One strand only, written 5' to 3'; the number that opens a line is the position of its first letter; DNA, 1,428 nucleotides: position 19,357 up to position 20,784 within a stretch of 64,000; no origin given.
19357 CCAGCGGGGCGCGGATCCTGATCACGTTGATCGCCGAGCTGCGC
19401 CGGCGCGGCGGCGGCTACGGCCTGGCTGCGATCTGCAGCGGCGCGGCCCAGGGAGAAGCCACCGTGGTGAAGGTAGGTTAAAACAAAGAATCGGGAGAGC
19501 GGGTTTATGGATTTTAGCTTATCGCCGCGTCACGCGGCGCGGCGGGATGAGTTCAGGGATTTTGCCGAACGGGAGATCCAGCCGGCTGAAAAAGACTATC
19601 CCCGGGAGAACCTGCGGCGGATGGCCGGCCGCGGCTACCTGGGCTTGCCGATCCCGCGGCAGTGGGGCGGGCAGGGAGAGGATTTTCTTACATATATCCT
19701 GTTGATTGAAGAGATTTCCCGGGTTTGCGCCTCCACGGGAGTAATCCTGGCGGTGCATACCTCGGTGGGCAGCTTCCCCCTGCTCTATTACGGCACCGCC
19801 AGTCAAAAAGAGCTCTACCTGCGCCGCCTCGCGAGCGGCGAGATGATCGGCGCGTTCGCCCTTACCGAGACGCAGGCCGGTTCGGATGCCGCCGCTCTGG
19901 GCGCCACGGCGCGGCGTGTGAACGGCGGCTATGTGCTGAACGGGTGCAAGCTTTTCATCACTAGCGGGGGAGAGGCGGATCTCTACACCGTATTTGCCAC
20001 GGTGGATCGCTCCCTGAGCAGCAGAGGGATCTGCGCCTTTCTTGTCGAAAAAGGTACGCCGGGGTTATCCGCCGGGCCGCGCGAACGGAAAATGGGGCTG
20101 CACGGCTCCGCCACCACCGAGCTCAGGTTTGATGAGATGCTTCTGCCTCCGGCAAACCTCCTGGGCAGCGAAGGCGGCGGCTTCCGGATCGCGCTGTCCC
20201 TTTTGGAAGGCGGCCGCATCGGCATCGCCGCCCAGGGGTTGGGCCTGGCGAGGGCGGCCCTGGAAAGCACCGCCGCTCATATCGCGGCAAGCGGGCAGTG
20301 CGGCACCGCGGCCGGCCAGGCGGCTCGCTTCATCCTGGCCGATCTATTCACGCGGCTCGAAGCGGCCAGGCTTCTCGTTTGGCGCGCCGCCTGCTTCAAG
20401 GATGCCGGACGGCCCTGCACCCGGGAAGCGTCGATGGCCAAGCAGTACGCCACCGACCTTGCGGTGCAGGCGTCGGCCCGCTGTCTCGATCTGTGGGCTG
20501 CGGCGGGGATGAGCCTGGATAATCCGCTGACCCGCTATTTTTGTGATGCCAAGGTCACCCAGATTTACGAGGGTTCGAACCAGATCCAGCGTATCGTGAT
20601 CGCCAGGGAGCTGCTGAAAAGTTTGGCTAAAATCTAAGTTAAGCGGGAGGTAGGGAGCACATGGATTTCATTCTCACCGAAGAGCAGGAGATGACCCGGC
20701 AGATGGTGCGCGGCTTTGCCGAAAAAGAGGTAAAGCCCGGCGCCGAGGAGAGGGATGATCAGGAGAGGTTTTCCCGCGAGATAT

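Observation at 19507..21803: Tandem acyl-CoA dehydrogenases with asymmetric motif loss, suggesting a heteromeric ACAD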

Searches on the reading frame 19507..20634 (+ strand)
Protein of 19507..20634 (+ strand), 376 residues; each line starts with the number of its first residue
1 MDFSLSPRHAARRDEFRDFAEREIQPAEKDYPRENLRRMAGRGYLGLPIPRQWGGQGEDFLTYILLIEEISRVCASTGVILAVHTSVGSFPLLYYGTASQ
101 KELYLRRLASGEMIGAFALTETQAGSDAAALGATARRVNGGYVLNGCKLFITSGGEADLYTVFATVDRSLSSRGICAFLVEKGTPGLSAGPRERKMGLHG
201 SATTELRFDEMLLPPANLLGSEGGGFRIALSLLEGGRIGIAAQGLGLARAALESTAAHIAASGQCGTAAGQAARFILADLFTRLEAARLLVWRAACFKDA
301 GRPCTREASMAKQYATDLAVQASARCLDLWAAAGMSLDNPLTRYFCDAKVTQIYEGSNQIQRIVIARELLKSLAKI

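Call 4: search_protein_families(library=pfam, proteins=[window:19507-20634:+])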
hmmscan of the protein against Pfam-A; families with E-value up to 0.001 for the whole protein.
window:19507-20634:+ (376 aa): 4 families
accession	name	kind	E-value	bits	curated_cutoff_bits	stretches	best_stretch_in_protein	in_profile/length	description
PF00441.29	Acyl-CoA_dh_1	-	3.8e-35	121.7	22.4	1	223-370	1-150/150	Acyl-CoA dehydrogenase, C-terminal domain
PF02771.21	Acyl-CoA_dh_N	-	6e-29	101.1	22.9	1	7-112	2-113/113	Acyl-CoA dehydrogenase, N-terminal domain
PF02770.24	Acyl-CoA_dh_M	-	2e-24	86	33.3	1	116-210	1-96/97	Acyl-CoA dehydrogenase, middle domain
PF08028.16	Acyl-CoA_dh_2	-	5.4e-14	53.1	22.7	1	238-358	1-133/134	Acyl-CoA dehydrogenase, C-terminal domain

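Call 5: search_solved_structures(query=window:19507-20634:+, show_alignments=2)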
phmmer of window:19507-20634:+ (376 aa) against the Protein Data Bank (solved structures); distinct sequences matched with E-value up to 0.001: 118 (the best 60 are shown).
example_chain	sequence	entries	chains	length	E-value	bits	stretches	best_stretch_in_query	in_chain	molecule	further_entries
5lnx_A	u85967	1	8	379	3.6e-110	371.7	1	12-370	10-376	Acyl-CoA dehydrogenase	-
5ol2_C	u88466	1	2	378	1.2e-105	356.7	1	8-371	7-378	Acyl-CoA dehydrogenase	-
4l1f_A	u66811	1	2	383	1.7e-94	320.1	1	1-372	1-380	Acyl-CoA dehydrogenase domain protein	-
1jqi_A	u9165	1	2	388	5.8e-89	301.9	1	5-373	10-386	short chain acyl-CoA dehydrogenase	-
7y0a_A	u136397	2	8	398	1.4e-88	300.6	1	9-373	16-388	Short-chain specific acyl-CoA dehydrogenase, mitochondrial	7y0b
8sgs_A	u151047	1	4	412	2e-88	300.1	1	9-373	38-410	Short-chain specific acyl-CoA dehydrogenase, mitochondrial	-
2dvl_A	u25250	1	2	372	6.4e-88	298.5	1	28-370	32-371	Acyl-CoA dehydrogenase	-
2vig_A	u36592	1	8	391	1e-87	297.8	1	9-373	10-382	SHORT-CHAIN SPECIFIC ACYL-COA DEHYDROGENASE,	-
4u83_A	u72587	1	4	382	5.1e-87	295.5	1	12-368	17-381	Acyl-CoA dehydrogenase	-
9w60_A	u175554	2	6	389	6.9e-87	295.1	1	1-371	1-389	Butyryl CoA dehydrogenase apo protein | Butyryl CoA Dehydrogenase with FAD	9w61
4m9a_A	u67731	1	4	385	2.5e-84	286.6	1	28-369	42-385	Acyl-CoA dehydrogenase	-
1buc_A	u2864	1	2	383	3.3e-84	286.3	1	2-370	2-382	BUTYRYL-COA DEHYDROGENASE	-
4n5f_A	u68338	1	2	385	2.6e-80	273.4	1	32-369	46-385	Putative acyl-CoA dehydrogenase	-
3nf4_A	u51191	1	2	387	1.8e-79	270.7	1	28-369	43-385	acyl-CoA dehydrogenase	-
3pfd_A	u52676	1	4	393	3.7e-75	256.5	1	3-371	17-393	Acyl-CoA dehydrogenase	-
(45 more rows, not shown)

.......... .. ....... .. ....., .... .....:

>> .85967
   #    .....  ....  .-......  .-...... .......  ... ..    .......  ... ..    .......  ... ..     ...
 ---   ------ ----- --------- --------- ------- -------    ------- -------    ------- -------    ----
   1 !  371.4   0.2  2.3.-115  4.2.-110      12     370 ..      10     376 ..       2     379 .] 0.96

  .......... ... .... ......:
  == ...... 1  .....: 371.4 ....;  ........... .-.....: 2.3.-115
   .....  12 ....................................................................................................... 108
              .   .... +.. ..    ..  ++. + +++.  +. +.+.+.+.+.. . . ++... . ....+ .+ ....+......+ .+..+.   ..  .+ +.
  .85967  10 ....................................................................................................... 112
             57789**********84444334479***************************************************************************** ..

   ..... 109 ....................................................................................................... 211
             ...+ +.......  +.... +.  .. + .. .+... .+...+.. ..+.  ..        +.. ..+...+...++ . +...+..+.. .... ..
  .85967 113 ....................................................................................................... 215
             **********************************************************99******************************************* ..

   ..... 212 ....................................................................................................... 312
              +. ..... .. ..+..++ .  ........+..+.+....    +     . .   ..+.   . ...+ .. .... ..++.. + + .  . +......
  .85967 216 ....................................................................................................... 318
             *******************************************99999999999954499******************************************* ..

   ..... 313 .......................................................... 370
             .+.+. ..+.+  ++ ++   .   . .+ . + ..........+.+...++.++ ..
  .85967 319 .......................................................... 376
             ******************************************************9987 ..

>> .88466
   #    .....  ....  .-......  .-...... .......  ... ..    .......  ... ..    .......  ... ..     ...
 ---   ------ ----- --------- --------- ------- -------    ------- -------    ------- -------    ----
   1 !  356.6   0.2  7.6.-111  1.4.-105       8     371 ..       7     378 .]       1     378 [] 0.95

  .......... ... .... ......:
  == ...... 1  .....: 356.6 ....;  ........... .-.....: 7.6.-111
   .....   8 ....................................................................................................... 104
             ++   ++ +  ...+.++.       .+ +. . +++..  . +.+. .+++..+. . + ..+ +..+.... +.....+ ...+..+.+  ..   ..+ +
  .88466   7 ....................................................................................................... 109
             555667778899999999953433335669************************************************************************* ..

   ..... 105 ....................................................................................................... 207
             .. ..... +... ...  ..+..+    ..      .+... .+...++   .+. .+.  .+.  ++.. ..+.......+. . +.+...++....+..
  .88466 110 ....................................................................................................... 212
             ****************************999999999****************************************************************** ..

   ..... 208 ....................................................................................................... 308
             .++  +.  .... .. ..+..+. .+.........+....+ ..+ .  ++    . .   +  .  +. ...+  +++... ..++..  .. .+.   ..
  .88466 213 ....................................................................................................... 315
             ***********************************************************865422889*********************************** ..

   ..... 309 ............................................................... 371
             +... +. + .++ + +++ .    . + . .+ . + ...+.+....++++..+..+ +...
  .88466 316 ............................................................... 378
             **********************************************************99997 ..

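Call 9: find_homologous_proteins(query=window:19507-20634:+, max_evalue=1e-30)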
Query window:19507-20634:+ (376 aa): 7986 proteins with E <= 1e-30 among 8000 candidates; the best 120 are listed.
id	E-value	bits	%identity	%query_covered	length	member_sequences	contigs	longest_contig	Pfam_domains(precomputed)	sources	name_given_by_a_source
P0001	3.3e-243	824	100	100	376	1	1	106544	PF02770.25,PF00441.30,PF08028.17,PF02771.22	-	-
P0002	2.3e-169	581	70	100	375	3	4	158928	PF02770.25,PF00441.30,PF08028.17,PF02771.22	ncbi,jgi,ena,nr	ncbi:MAG TPA: acyl-CoA dehydrogenase family protein [Bacillota bacterium]|nr:acyl-CoA dehydrogenase 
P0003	6.7e-168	576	73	99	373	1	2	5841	PF02770.25,PF00441.30,PF08028.17,PF02771.22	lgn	-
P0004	1.3e-166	572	72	99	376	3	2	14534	PF02770.25,PF00441.30,PF08028.17,PF02771.22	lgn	-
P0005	6.8e-164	563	73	98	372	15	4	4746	PF02770.25,PF00441.30,PF08028.17,PF02771.22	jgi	-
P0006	2.3e-163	562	70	100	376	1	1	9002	PF02770.25,PF00441.30,PF08028.17,PF02771.22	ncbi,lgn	-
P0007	2.2e-161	555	71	98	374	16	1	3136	PF02770.25,PF00441.30,PF08028.17,PF02771.22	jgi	jgi:alkylation response protein AidB-like acyl-CoA dehydrogenase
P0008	3.1e-161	555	71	98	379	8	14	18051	PF02770.25,PF00441.30,PF08028.17,PF02771.22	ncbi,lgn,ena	-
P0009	3.9e-160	551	70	98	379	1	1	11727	PF02770.25,PF00441.30,PF08028.17,PF02771.22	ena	-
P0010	2.0e-159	549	70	98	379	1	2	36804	PF02770.25,PF00441.30,PF08028.17,PF02771.22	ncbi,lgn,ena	-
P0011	2.8e-159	548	70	99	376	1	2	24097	PF02770.25,PF00441.30,PF08028.17,PF02771.22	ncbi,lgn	-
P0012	5.4e-159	547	71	99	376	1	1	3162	PF02770.25,PF00441.30,PF08028.17,PF02771.22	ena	-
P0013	1.1e-158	546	68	99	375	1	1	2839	PF02770.25,PF00441.30,PF08028.17,PF02771.22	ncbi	-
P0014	1.4e-158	546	70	99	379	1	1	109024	PF02770.25,PF00441.30,PF08028.17,PF02771.22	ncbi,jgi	jgi:alkylation response protein AidB-like acyl-CoA dehydrogenase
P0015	2.0e-158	545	70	98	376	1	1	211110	PF02770.25,PF00441.30,PF08028.17,PF02771.22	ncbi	-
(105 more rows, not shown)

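Call 32: search_solved_structures(query=window:19507-20634:+, show_alignments=5, max_evalue=1e-88)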
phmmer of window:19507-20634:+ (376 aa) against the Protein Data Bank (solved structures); distinct sequences matched with E-value up to 1e-88: 4.
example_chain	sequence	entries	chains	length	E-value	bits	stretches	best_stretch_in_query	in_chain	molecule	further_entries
5lnx_A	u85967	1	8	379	3.6e-110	371.7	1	12-370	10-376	Acyl-CoA dehydrogenase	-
5ol2_C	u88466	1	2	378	1.2e-105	356.7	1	8-371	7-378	Acyl-CoA dehydrogenase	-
4l1f_A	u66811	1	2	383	1.7e-94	320.1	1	1-372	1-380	Acyl-CoA dehydrogenase domain protein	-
1jqi_A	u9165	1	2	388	5.8e-89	301.9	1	5-373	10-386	short chain acyl-CoA dehydrogenase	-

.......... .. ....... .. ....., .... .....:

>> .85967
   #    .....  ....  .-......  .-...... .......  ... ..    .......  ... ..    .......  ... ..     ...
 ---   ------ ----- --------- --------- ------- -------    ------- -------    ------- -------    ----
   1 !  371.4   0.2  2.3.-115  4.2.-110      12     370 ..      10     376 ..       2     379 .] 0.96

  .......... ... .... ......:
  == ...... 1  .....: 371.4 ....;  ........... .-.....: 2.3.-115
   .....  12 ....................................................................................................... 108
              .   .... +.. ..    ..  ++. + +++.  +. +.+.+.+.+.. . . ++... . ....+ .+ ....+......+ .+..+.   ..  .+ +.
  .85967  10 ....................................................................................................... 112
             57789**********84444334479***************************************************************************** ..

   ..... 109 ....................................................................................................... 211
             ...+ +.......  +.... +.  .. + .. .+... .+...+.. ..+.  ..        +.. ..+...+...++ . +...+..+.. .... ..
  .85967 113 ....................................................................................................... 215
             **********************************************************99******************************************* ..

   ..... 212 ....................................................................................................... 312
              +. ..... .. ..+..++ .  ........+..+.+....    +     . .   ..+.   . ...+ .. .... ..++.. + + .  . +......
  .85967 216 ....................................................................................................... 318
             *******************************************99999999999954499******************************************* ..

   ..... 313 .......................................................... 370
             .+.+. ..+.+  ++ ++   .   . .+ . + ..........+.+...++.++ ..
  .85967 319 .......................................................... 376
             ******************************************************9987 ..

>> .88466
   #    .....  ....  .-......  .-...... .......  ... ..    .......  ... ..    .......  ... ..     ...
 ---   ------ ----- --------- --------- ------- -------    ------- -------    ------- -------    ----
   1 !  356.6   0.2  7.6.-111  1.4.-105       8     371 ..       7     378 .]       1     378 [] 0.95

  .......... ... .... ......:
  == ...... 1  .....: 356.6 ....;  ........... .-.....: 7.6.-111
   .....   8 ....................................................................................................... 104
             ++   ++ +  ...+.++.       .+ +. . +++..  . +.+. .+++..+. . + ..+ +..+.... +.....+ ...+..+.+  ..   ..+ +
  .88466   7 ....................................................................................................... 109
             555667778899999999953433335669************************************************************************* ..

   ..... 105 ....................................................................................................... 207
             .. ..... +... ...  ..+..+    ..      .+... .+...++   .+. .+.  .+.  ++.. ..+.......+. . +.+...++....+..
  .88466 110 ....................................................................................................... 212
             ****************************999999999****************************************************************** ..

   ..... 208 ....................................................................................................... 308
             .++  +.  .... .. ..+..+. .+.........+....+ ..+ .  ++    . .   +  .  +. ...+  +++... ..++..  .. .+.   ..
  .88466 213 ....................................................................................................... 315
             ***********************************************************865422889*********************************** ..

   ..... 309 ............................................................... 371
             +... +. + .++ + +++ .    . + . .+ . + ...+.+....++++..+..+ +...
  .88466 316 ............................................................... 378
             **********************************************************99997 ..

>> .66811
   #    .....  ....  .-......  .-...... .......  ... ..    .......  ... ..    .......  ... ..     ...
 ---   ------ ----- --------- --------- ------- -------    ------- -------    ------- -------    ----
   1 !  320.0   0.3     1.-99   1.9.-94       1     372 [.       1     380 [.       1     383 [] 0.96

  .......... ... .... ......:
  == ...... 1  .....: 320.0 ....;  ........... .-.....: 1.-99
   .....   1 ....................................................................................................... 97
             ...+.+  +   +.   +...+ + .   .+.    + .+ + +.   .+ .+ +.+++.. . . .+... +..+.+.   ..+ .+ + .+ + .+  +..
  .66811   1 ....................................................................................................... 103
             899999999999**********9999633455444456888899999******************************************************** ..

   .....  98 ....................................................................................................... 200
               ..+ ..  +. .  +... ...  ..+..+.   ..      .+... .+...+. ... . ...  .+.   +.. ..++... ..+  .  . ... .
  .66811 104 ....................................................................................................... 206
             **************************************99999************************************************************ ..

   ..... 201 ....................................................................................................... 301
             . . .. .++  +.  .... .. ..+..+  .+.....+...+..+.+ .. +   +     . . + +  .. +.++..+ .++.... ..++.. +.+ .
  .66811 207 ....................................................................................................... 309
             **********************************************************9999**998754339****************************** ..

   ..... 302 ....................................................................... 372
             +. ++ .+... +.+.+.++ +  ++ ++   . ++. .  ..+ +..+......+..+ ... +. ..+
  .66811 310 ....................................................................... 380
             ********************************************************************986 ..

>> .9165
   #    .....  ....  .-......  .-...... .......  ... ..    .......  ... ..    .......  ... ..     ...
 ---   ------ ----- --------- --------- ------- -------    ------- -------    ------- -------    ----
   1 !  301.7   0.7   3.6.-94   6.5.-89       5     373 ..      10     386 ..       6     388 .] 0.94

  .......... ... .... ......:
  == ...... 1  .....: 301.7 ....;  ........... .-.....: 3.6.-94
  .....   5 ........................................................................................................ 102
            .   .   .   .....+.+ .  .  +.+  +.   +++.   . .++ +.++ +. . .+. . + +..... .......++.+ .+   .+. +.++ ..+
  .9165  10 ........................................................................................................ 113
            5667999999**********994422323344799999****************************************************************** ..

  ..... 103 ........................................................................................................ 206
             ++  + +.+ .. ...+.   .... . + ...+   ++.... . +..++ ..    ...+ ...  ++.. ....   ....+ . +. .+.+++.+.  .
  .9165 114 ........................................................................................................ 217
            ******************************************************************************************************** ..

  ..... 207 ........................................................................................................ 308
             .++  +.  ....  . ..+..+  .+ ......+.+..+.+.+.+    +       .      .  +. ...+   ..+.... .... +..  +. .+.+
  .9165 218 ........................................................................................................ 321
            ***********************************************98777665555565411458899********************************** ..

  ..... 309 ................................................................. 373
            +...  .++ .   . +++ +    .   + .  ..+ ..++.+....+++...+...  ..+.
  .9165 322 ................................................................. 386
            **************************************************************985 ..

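Call 43: find_related_loci(query=window:19507-20634:+, collection=genome_contigs, flank=6000)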
Query window:19507-20634:+ (376 aa) in genome_contigs; peptide patterns used: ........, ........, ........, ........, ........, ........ (x = any residue, [..] = any of these).
512 stretches matched a pattern; 417 encode a relative of the query (tblastn E <= 1e-3); the best 80 are kept; 80 distinct loci.
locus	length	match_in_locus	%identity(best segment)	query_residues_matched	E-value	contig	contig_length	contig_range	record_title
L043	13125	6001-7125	70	1-375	2e-176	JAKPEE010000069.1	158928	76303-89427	MAG: Bacillota bacterium isolate JPMR_maxbin.103 k141_290769, whole genome shotgun sequence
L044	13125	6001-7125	70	1-375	8e-176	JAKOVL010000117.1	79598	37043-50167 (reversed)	MAG: Bacillota bacterium isolate JPNG_maxbin.054 k201_237466, whole genome shotgun sequence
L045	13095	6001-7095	70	1-370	5e-165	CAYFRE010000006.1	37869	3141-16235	MAG TPA_asm: uncultured Syntrophomonadaceae bacterium isolate ERP107106_co2_176 genome assembly, contig: NODE_827_length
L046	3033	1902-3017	70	1-370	4e-173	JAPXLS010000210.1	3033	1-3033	MAG: Bacillota bacterium isolate binned_ad_5.22 NODE_33825_length_3033_cov_1.768754, whole genome shotgun sequence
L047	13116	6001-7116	70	1-370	7e-164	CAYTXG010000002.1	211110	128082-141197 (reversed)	MAG TPA_asm: uncultured Syntrophomonadaceae bacterium isolate binchicken_co39_612 genome assembly, contig: NODE_47_lengt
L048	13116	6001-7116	69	1-370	8e-163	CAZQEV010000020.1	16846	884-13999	MAG TPA_asm: uncultured Syntrophomonadaceae bacterium isolate binchicken_co39_384 genome assembly, contig: NODE_8309_len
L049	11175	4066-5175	68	1-371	8e-163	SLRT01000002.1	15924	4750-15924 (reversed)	MAG: Syntrophomonadaceae bacterium isolate CSSed165cm_584 CSSed16-5cm-10602, whole genome shotgun sequence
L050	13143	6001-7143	67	1-375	2e-162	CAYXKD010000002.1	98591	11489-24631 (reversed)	MAG TPA_asm: uncultured Syntrophomonadaceae bacterium isolate binchicken_co39_259 genome assembly, contig: NODE_387_leng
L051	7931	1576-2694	69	1-371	4e-158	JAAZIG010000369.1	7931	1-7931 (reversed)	MAG: Bacillota bacterium isolate AS19jrsBPTG_2 36466_AS19, whole genome shotgun sequence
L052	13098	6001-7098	66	1-372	2e-156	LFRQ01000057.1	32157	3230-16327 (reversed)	MAG: Clostridia bacterium DTU022 scaffold18171, whole genome shotgun sequence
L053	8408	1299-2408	64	1-371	3e-155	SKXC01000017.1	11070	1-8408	MAG: Syntrophomonadaceae bacterium isolate CSSed162cmB_227 CSSed16-2cmB-21181, whole genome shotgun sequence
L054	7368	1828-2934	65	1-370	2e-154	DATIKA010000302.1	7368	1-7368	MAG TPA_asm: Candidatus Limnocylindrales bacterium isolate SMAG_U15705 k141_229069, whole genome shotgun sequence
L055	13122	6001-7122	68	1-372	2e-153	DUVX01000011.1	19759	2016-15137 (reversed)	MAG TPA_asm: Bacillota bacterium isolate AS08sgBPME_77 17055_AS08, whole genome shotgun sequence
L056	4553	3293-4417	64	1-376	3e-155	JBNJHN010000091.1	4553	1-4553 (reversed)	MAG: Bacillota bacterium isolate Y22_0dBSd3.bin.6 NODE_23942_length_4553_cov_15.598114, whole genome shotgun sequence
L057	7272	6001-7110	63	1-370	9e-151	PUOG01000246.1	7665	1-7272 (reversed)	MAG: Spirochaetaceae bacterium isolate B1Sed10_148R1 B1-Sed10-C14598, whole genome shotgun sequence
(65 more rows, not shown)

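Call 70: search_protein_families(library=ncbifam, proteins=[window:19507-20634:+], max_evalue=1e-20)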
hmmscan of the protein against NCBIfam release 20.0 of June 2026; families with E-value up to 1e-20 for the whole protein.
window:19507-20634:+ (376 aa): 14 families
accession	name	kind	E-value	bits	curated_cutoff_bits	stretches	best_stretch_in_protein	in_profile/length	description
NF042972.1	AcrlCoAredClosAcrC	equivalog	1e-103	347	640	1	1-371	1-378/378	acryloyl-CoA reductase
NF043006.1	CyhCrbnylCoADH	equivalog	6e-75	252.6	650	1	43-371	48-377/380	cyclohexane-1-carbonyl-CoA dehydrogenase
NF045552.1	GlutCoADH_Des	equivalog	1.9e-68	231.5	470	1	1-369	1-379/387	glutaryl-CoA dehydrogenase Acd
NF042439.1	SulpropCoADesulf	equivalog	4.4e-67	226.5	600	1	27-371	21-372/379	3-sulfinopropanoyl-CoA desulfinase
NF045652.1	ProlPCPDhRedW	equivalog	4.4e-66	223.2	650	1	11-369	6-373/376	L-prolyl-[peptidyl-carrier protein] dehydrogenase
NF058590.1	AcCoDHFadEBacil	equivalog_domain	1.2e-63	215.6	600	1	20-372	36-413/586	acyl-CoA dehydrogenase FadE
NF053553.1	prodigi_MBC_PigA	equivalog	8e-63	212.8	500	1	1-369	1-379/381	prodigiosin MBC biosynthesis dehydrogenase PigA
TIGR03207.1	cyc_hxne_CoA_dh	equivalog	7e-46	156.6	575.35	1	17-368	13-370/372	cyclohexanecarboxyl-CoA dehydrogenase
NF008997.0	PRK12341.1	equivalog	6.3e-43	147.3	537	1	28-373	35-380/382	acyl-CoA dehydrogenase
NF002885.1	PRK03354.1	equivalog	7.4e-38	130.5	540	1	27-372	34-376/378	crotonobetainyl-CoA dehydrogenase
NF052270.1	Staph_DH_FadE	equivalog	6.7e-32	110.7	600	1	64-370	89-394/400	acyl-CoA dehydrogenase FadE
NF049984.1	Rv1679_FadE16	equivalog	5.5e-29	101.5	600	1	27-352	21-348/371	Rv1679 family acyl-CoA dehydrogenase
NF007000.1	PRK09463.1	subfamily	2.3e-26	92.4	600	1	22-365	65-430/726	acyl-CoA dehydrogenase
NF009586.0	PRK13026.1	subfamily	4.7e-25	88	608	1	21-364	99-464/777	acyl-CoA dehydrogenase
